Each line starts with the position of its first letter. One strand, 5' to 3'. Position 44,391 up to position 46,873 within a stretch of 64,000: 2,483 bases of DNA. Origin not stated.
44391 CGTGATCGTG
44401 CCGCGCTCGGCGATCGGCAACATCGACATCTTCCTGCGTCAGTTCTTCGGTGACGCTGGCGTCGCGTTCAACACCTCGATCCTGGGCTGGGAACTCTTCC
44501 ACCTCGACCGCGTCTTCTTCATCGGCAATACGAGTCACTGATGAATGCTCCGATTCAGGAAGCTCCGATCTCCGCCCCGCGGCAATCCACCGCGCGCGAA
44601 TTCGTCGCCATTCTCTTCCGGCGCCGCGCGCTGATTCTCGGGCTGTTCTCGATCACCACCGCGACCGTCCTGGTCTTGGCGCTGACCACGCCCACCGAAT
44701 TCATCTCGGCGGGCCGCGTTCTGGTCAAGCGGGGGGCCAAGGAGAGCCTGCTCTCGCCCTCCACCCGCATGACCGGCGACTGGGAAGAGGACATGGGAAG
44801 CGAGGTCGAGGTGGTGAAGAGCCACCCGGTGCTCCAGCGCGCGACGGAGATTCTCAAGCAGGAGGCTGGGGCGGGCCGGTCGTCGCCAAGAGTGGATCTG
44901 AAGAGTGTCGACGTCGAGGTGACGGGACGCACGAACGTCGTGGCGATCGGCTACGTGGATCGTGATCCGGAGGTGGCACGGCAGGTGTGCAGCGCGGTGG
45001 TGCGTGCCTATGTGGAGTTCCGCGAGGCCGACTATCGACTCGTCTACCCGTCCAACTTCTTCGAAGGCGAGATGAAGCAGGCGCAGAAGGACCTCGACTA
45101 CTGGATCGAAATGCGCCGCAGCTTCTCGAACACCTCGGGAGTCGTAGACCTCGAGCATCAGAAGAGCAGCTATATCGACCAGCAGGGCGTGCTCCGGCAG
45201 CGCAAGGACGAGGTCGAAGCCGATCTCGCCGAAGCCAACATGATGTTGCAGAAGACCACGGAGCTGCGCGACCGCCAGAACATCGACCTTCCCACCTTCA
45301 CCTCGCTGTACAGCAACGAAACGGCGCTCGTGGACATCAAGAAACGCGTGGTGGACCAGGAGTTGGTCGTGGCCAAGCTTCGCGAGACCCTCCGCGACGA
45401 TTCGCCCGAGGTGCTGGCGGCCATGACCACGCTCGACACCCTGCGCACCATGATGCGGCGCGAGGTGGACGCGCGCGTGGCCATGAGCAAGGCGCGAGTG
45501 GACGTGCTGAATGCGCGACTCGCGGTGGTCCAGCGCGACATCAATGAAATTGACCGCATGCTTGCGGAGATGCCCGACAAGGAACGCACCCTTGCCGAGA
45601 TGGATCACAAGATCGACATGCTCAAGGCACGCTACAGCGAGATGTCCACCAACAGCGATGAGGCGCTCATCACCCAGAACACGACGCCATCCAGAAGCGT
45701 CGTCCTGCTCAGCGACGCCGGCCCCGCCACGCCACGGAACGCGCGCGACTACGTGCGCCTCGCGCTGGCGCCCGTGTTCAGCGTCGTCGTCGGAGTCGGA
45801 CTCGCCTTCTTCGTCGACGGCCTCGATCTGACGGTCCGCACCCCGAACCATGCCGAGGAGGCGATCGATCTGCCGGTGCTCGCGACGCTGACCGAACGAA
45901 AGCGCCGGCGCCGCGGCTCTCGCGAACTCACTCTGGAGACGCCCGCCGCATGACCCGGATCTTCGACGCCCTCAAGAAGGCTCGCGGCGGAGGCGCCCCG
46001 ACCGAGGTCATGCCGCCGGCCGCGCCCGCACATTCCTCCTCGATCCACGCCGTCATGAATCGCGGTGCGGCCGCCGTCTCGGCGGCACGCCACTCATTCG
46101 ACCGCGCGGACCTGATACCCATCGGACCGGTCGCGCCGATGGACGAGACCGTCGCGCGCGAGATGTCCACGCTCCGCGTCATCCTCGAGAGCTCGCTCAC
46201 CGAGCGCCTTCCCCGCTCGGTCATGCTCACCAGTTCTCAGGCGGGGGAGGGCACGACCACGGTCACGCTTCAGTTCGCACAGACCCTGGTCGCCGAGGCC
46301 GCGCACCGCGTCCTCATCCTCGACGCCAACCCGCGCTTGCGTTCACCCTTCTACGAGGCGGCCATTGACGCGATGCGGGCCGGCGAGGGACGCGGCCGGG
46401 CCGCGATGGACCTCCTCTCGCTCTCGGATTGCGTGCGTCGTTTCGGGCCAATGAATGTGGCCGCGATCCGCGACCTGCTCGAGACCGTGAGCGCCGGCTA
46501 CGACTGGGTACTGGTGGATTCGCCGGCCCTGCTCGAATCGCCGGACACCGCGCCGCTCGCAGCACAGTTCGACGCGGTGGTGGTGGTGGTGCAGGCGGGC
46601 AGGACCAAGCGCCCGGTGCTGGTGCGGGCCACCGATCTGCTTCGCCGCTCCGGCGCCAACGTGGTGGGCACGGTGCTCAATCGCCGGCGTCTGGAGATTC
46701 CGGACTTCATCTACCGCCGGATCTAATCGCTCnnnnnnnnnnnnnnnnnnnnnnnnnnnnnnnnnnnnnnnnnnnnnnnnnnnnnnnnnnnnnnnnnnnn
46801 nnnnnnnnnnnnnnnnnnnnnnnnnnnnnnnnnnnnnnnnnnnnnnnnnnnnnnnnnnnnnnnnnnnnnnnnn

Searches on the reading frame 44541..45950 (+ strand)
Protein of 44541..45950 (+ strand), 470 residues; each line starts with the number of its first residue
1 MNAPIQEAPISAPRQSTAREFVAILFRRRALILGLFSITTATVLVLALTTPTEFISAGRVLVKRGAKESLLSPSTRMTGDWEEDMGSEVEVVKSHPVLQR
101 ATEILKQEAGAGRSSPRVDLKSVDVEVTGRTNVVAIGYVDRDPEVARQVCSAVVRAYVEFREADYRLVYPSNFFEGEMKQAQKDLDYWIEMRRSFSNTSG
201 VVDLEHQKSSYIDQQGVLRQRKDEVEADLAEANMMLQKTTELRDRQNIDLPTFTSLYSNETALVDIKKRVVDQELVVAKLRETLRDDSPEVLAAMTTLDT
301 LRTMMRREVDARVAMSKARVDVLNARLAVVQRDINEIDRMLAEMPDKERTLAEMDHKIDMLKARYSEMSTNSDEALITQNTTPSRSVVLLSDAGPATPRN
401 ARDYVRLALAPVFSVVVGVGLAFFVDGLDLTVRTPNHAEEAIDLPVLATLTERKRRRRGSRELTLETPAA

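Call 14: search_protein_families(library=pfam, proteins=[window:44541-45950:+], max_evalue=0.001)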
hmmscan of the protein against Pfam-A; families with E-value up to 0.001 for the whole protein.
window:44541-45950:+ (470 aa): 0 families

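Call 48: search_protein_families(library=ncbifam, proteins=[window:44541-45950:+], max_evalue=0.001)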
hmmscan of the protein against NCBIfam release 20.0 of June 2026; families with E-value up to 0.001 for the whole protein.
window:44541-45950:+ (470 aa): 3 families
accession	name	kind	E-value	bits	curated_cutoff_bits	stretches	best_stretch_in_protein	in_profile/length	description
TIGR03017.1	EpsF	equivalog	3.3e-20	72.2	422.75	1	120-450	120-443/444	chain length determinant protein EpsF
TIGR03007.1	pepcterm_ChnLen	equivalog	1.7e-18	66.1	278.85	1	121-453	111-463/498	XrtA system polysaccharide chain length determinant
TIGR01005.1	eps_transp_fam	subfamily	2.7e-17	62.3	411.7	1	248-467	275-494/754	exopolysaccharide transport protein family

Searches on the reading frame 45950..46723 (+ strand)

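Call 14: search_protein_families(library=pfam, proteins=[window:45950-46723:+], max_evalue=0.001)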
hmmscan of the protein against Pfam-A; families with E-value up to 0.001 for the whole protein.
window:45950-46723:+ (258 aa): 3 families
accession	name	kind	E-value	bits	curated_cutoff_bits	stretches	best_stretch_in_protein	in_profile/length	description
PF06564.18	CBP_BcsQ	-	1.2e-05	25.4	21.3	0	172-217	104-148/234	Cellulose biosynthesis protein BcsQ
PF13614.12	AAA_31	-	2.1e-05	25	27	0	172-216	106-149/177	AAA domain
PF25199.1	nSTAND_NTPase5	-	8.7e-05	22.8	34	1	73-133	23-85/145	Novel STAND NTPase 5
